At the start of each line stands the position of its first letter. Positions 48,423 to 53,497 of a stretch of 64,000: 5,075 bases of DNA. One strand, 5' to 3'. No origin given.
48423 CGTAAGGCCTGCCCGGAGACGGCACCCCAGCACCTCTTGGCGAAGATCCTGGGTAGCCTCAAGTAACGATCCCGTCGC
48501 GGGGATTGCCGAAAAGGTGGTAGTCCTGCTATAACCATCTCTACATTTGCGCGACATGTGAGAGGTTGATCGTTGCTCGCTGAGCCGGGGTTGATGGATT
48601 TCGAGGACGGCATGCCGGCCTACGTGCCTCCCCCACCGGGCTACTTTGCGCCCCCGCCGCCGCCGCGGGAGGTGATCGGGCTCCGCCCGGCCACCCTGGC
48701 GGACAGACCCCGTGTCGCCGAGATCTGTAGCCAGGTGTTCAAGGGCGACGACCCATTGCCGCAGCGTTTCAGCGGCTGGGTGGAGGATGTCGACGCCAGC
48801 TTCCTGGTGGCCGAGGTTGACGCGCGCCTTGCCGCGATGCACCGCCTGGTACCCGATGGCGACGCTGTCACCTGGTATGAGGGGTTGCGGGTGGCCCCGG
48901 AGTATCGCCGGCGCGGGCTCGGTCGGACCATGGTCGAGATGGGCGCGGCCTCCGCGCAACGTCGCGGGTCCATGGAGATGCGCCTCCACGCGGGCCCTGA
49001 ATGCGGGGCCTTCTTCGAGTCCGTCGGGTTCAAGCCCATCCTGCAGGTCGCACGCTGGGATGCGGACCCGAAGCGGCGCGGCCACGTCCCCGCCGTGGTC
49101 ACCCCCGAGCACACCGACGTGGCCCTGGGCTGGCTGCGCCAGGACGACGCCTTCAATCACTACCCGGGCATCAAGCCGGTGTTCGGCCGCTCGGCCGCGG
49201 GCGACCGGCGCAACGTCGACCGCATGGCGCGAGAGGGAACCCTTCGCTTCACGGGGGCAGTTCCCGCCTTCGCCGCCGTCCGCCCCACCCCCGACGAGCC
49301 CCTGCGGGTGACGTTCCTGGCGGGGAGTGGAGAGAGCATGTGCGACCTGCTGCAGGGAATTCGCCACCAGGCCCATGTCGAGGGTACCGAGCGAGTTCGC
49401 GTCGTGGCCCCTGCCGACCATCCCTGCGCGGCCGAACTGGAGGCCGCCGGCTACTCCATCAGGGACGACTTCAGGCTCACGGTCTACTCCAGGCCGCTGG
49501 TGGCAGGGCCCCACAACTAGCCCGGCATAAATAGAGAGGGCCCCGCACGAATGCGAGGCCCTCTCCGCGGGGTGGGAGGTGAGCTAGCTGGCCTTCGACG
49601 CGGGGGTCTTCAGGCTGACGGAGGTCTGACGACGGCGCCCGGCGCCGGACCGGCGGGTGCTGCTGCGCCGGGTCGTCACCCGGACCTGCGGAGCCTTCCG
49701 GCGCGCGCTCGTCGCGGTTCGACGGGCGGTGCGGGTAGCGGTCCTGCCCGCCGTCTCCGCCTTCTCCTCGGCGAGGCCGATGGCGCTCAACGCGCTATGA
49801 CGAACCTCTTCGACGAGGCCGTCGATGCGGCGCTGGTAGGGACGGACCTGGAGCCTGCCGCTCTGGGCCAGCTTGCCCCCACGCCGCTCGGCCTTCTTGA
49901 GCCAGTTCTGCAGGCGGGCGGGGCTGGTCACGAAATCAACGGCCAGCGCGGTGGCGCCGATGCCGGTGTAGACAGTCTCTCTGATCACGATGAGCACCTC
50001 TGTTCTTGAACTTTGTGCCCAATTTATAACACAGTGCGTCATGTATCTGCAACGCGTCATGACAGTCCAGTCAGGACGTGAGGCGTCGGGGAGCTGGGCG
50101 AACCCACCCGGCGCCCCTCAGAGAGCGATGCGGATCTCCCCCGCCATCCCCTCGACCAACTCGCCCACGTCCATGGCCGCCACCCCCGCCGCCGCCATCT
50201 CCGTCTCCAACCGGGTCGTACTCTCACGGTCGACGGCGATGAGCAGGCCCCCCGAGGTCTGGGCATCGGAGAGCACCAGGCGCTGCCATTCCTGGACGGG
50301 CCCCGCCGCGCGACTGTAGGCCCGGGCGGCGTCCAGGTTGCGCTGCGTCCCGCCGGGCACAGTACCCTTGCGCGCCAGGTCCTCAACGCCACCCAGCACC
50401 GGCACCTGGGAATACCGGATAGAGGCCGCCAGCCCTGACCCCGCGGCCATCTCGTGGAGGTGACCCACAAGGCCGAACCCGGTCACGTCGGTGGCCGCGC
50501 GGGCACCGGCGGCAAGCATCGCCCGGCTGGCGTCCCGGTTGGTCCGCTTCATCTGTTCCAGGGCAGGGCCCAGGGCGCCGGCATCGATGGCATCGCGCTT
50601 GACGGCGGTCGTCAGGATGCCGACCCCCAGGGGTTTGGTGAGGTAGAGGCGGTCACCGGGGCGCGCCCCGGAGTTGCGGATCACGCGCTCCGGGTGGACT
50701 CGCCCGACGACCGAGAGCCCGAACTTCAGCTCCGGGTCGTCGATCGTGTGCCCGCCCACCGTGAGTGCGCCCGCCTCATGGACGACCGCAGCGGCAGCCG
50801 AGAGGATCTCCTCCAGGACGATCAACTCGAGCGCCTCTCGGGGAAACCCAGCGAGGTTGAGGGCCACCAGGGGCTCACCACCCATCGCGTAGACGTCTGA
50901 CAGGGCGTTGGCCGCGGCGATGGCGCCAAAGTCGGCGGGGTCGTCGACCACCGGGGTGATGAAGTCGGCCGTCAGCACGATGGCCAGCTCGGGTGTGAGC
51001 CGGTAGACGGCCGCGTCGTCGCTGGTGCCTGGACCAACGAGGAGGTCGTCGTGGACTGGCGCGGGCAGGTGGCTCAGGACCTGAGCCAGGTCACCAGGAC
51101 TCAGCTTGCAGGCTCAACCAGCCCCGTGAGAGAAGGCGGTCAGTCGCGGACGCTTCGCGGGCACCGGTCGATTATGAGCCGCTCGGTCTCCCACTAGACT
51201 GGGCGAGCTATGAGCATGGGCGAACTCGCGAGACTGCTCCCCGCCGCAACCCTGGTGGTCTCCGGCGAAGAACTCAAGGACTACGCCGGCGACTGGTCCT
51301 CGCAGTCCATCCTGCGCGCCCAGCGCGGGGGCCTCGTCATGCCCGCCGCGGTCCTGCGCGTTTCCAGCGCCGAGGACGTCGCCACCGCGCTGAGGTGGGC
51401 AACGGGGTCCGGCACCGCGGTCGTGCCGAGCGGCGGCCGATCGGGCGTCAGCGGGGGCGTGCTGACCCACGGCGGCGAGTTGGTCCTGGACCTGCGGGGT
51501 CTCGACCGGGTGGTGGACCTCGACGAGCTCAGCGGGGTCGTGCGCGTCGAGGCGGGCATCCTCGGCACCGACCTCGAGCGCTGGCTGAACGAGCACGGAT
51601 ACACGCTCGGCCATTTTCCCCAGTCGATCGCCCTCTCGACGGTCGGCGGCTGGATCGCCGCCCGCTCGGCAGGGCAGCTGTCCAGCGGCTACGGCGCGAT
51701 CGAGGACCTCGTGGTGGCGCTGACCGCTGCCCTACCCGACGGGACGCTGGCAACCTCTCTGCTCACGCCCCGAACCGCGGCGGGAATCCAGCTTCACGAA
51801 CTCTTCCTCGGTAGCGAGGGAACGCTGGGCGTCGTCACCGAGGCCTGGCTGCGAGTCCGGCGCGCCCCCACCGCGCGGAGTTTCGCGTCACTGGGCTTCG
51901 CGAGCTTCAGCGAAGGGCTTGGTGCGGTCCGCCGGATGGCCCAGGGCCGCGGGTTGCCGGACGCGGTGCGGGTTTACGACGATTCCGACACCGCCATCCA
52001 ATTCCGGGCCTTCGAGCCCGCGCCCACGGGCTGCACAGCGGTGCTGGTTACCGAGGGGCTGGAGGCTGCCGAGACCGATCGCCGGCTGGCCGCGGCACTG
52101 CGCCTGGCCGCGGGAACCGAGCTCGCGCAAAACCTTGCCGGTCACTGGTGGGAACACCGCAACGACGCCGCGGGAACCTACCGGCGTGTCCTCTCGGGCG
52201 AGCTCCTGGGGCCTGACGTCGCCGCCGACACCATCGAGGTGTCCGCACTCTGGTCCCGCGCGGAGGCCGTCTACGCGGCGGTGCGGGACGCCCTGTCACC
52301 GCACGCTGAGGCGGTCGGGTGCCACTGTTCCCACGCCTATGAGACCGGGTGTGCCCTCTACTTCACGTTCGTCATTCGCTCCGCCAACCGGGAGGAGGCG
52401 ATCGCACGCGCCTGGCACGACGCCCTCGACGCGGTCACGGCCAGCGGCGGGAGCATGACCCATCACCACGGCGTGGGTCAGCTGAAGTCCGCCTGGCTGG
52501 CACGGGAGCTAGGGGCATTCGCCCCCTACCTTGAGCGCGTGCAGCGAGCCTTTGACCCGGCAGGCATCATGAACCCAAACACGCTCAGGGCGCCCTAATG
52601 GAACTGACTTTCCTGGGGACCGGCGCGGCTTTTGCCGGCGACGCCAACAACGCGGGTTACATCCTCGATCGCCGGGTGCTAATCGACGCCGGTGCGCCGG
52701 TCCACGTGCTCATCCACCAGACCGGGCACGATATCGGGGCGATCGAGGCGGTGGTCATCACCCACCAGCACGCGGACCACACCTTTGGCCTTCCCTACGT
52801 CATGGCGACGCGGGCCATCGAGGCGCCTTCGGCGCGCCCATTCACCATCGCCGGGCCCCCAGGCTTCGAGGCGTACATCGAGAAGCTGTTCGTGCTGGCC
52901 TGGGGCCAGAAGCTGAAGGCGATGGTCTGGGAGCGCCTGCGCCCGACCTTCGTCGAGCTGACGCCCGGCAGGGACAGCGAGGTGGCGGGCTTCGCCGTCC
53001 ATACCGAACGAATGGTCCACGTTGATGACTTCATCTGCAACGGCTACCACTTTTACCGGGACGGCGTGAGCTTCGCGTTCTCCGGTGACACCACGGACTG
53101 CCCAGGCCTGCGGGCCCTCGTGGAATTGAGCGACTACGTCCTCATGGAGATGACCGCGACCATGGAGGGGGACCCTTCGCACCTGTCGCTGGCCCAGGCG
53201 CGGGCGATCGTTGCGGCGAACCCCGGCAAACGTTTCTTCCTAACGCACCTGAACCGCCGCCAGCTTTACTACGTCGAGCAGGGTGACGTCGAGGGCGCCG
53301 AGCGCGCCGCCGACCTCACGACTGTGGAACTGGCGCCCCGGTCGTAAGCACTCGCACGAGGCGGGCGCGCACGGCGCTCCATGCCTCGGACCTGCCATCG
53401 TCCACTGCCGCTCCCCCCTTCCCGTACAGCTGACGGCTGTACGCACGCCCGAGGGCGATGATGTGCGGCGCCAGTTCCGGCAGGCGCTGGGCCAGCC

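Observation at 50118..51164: selD is a selenoprotein gene: in-frame TGA at the catalytic Cys position, split into two ORFs by the track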

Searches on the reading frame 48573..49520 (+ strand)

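Call 43: search_protein_families(library=pfam, proteins=[window:48573-49520:+], max_evalue=0.01)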
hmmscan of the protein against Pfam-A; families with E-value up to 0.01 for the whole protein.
window:48573-49520:+ (315 aa): 5 families
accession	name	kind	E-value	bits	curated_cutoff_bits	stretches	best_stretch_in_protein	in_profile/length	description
PF00583.31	Acetyltransf_1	-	4e-11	43.6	20.7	1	59-153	17-116/116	Acetyltransferase (GNAT) family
PF13508.13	Acetyltransf_7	-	2.2e-10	41.2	27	1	75-155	3-84/84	Acetyltransferase (GNAT) domain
PF13673.13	Acetyltransf_10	-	7.2e-08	32.9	23.6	1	65-156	21-110/128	Acetyltransferase (GNAT) domain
PF13527.13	Acetyltransf_9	-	0.0089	16.5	25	0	38-134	3-107/127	Acetyltransferase (GNAT) domain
PF13480.13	Acetyltransf_6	-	0.0093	16.6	22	1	74-141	71-137/143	Acetyltransferase (GNAT) domain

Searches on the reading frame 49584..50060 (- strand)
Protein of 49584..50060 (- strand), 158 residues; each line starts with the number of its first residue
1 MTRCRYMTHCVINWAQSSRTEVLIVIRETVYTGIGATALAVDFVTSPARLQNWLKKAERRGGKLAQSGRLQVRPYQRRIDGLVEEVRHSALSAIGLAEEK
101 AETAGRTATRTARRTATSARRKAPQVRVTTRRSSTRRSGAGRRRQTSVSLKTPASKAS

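Call 43: search_protein_families(library=pfam, proteins=[window:49584-50060:-], max_evalue=0.01)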
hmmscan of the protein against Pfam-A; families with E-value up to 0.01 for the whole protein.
window:49584-50060:- (158 aa): 1 family
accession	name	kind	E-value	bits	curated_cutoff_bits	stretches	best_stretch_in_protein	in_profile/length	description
PF04651.18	Pox_A12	-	0.0034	17.9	25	1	93-148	45-102/183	Poxvirus A12 protein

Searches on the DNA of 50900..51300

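Call 22: search_rna_families(source=window, start=50900, end=51300, threshold=evalue, max_evalue=10, show_alignments=3)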
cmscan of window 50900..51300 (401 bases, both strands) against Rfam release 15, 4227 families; matches with E-value up to 10: 1.
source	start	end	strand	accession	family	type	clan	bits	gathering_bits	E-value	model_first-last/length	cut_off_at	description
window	50953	50971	+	RF01151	snoU82P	Gene; snRNA; snoRNA; CD-box;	-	10.2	42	4.2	1-55/55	no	Small nucleolar RNA U82P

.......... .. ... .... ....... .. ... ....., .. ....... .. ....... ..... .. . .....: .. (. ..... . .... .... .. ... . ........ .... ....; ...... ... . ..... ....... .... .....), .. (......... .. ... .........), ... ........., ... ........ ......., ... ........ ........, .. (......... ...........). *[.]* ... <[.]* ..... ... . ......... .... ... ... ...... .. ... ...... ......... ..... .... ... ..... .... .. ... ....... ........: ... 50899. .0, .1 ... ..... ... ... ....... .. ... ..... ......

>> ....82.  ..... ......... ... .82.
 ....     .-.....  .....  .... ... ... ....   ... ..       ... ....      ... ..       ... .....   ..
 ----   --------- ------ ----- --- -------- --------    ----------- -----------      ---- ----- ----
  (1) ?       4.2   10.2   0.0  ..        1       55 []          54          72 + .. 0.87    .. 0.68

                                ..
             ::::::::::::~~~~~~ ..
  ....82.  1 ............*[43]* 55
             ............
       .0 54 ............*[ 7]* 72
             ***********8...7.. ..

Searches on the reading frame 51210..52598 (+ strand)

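Call 43: search_protein_families(library=pfam, proteins=[window:51210-52598:+], max_evalue=0.01)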
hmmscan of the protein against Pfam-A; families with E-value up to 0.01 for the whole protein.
window:51210-52598:+ (462 aa): 2 families
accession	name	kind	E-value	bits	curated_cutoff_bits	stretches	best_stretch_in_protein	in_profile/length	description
PF02913.24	FAD-oxidase_C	-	5.4e-39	134.8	21.2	1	220-457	2-246/248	FAD linked oxidases, C-terminal domain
PF01565.28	FAD_binding_4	-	1.1e-34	119.5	26.4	1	45-181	1-136/139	FAD binding domain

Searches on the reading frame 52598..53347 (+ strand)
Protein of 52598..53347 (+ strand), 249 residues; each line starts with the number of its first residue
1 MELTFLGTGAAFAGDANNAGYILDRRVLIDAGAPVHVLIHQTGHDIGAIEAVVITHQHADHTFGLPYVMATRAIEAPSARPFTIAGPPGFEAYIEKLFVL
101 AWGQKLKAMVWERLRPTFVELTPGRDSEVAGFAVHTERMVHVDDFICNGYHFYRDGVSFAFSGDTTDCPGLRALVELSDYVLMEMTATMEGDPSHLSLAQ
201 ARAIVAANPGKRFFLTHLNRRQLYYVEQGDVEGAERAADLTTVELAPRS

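Call 43: search_protein_families(library=pfam, proteins=[window:52598-53347:+], max_evalue=0.01)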
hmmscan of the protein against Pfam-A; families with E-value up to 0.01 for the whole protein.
window:52598-53347:+ (249 aa): 3 families
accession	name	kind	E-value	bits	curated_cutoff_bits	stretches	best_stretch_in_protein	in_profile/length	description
PF12706.13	Lactamase_B_2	-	2.9e-17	63.4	27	1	25-217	1-199/200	Beta-lactamase superfamily domain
PF00753.33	Lactamase_B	-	1.2e-07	32.4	22.7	1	24-165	15-150/196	Metallo-beta-lactamase superfamily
PF23023.1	Anti-Pycsar_Apyc1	-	1.4e-05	25.1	50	1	3-65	5-70/250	Anti-Pycsar protein Apyc1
